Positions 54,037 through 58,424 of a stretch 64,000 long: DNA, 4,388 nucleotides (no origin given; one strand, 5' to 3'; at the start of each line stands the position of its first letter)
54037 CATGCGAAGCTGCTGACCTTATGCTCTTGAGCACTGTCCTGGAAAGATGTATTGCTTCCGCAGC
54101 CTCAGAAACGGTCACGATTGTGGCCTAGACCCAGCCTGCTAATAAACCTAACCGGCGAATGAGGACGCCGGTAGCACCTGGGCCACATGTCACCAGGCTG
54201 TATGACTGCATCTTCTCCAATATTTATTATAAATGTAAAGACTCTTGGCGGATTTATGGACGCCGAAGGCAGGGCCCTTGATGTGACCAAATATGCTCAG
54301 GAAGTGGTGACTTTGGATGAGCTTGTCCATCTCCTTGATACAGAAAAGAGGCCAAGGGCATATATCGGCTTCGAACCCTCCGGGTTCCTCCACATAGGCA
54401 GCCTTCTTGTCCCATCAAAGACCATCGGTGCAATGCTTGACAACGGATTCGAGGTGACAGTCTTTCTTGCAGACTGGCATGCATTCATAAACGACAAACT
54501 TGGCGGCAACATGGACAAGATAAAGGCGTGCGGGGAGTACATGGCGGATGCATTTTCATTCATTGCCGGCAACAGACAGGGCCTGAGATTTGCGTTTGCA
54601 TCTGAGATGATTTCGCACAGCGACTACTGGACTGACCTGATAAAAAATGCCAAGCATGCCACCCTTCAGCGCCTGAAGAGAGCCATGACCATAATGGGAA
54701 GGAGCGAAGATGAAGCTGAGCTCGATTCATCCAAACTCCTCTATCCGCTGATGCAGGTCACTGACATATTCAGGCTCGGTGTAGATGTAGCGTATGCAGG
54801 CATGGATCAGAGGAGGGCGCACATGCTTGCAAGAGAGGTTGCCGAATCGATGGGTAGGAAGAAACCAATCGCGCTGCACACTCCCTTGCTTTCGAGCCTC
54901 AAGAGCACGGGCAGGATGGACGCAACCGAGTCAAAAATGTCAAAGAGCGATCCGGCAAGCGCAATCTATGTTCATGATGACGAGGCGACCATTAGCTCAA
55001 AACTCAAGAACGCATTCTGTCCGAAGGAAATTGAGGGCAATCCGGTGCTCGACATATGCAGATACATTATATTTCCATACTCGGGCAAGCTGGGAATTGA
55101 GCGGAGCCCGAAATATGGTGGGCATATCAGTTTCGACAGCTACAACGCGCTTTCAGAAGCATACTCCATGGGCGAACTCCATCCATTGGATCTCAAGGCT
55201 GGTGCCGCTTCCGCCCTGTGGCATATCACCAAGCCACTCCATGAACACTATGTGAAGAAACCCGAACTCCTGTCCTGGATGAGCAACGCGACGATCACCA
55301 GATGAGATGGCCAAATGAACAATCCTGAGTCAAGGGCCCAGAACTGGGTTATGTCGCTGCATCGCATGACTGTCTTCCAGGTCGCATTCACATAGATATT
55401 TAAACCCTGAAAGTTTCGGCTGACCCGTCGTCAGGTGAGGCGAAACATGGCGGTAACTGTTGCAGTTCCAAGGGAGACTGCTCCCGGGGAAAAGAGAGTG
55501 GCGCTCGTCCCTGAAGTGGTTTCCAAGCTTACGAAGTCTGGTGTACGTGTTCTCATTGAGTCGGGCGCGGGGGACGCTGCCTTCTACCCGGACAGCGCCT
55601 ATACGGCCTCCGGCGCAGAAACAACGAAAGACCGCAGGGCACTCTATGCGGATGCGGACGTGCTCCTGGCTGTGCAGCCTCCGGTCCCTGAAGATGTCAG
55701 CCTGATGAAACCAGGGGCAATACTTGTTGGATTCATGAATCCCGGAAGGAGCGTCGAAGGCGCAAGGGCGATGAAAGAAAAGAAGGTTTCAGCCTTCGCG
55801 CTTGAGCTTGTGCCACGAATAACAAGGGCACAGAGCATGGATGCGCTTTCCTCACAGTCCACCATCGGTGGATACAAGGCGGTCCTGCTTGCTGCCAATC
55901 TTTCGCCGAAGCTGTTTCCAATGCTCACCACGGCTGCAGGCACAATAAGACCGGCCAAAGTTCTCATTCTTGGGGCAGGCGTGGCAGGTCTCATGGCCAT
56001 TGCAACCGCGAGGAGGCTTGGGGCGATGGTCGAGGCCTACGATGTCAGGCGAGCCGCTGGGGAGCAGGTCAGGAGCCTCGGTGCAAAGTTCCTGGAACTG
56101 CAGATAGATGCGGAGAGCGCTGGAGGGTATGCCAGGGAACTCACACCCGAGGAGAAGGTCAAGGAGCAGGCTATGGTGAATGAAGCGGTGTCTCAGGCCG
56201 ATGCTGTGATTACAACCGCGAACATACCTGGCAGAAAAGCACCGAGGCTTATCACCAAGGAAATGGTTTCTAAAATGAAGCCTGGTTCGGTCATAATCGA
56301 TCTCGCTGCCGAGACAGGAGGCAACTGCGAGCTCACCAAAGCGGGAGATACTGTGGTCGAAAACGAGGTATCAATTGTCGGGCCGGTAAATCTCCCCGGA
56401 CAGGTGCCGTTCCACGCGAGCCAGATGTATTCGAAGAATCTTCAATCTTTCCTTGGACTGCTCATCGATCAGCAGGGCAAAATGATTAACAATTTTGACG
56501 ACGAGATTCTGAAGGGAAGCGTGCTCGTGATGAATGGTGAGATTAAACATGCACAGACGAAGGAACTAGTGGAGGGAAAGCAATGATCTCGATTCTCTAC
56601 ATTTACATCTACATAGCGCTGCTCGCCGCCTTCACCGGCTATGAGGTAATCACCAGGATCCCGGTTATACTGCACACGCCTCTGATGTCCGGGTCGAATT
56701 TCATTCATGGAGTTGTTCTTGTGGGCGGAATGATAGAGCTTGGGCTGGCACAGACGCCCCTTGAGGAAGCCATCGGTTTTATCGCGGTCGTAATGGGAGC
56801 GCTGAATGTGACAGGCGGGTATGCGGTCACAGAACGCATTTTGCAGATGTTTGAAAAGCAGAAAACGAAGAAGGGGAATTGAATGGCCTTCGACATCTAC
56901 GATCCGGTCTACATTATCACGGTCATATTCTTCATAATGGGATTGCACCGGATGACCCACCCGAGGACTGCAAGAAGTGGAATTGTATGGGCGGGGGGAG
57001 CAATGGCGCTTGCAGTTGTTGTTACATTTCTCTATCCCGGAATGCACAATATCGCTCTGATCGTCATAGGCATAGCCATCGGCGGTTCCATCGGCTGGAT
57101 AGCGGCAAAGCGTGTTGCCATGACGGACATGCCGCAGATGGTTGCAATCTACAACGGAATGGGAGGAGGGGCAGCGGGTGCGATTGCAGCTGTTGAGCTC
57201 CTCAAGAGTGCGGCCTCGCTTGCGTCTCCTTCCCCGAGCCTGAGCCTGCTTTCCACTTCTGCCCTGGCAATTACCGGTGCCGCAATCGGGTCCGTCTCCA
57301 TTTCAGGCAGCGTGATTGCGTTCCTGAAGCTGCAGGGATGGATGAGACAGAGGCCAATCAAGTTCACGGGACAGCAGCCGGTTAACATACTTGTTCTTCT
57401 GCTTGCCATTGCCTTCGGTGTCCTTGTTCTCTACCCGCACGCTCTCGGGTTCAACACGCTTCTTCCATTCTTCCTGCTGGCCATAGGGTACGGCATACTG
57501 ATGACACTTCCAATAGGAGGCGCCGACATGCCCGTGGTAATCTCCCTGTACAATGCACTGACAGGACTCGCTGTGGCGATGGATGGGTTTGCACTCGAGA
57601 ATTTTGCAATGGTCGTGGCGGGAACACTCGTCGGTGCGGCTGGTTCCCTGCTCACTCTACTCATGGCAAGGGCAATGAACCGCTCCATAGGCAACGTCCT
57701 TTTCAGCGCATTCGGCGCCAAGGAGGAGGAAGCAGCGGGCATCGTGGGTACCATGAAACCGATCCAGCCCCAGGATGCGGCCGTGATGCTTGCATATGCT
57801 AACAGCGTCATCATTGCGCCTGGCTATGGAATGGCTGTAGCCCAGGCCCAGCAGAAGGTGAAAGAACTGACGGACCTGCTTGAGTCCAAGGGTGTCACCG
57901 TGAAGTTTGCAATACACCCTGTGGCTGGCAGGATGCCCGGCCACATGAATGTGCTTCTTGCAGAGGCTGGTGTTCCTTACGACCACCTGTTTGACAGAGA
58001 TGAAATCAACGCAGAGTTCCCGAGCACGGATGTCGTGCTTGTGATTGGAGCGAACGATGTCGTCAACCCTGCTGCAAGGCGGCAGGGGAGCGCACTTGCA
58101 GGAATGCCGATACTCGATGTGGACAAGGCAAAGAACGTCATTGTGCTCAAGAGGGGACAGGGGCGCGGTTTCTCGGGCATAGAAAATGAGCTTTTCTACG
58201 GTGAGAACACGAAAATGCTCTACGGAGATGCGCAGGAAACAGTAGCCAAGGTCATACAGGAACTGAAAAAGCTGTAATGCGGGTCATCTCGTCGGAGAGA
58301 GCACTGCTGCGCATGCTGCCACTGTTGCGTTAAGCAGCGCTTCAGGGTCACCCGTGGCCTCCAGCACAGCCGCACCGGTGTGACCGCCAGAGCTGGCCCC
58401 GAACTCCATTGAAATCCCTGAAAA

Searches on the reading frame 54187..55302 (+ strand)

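Call 71: search_protein_families(library=pfam, proteins=[window:54187-55302:+], max_evalue=0.00001)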
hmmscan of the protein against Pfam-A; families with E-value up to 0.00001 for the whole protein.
window:54187-55302:+ (372 aa): 1 family
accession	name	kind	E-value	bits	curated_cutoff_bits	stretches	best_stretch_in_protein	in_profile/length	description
PF00579.31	tRNA-synt_1b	-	1.2e-42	146.7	21.1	1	53-344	3-287/292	tRNA synthetases class I (W and Y)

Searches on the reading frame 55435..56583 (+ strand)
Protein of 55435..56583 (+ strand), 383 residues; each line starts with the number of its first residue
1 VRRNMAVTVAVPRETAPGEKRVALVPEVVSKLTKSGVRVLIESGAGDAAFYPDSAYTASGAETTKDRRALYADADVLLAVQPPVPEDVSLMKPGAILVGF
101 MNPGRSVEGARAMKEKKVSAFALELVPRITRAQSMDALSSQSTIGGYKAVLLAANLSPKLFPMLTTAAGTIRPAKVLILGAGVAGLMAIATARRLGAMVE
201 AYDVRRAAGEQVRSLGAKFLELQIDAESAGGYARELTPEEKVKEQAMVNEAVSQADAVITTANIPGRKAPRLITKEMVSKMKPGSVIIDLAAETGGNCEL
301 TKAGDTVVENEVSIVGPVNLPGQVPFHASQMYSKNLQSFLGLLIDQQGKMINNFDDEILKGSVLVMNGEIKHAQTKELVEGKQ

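Call 71: search_protein_families(library=pfam, proteins=[window:55435-56583:+], max_evalue=0.00001)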
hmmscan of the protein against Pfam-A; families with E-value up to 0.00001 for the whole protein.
window:55435-56583:+ (383 aa): 3 families
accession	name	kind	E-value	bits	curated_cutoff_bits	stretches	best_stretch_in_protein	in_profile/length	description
PF01262.27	AlaDh_PNT_C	-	1.6e-67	227.5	23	1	149-372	1-213/214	Alanine dehydrogenase/PNT, C-terminal domain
PF05222.21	AlaDh_PNT_N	-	4.2e-41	140.8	30.4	1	11-144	2-135/136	Alanine dehydrogenase/PNT, N-terminal domain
PF02826.25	2-Hacid_dh_C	-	8.2e-07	29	25.1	0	234-291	67-127/178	D-isomer specific 2-hydroxyacid dehydrogenase, NAD binding domain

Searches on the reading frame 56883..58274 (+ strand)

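Call 71: search_protein_families(library=pfam, proteins=[window:56883-58274:+], max_evalue=0.00001)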
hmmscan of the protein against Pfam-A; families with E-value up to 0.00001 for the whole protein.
window:56883-58274:+ (464 aa): 1 family
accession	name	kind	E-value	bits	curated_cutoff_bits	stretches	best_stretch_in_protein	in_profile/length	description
PF02233.22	PNTB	-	5.6e-173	576.5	31.7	1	9-459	4-455/456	NAD(P) transhydrogenase beta subunit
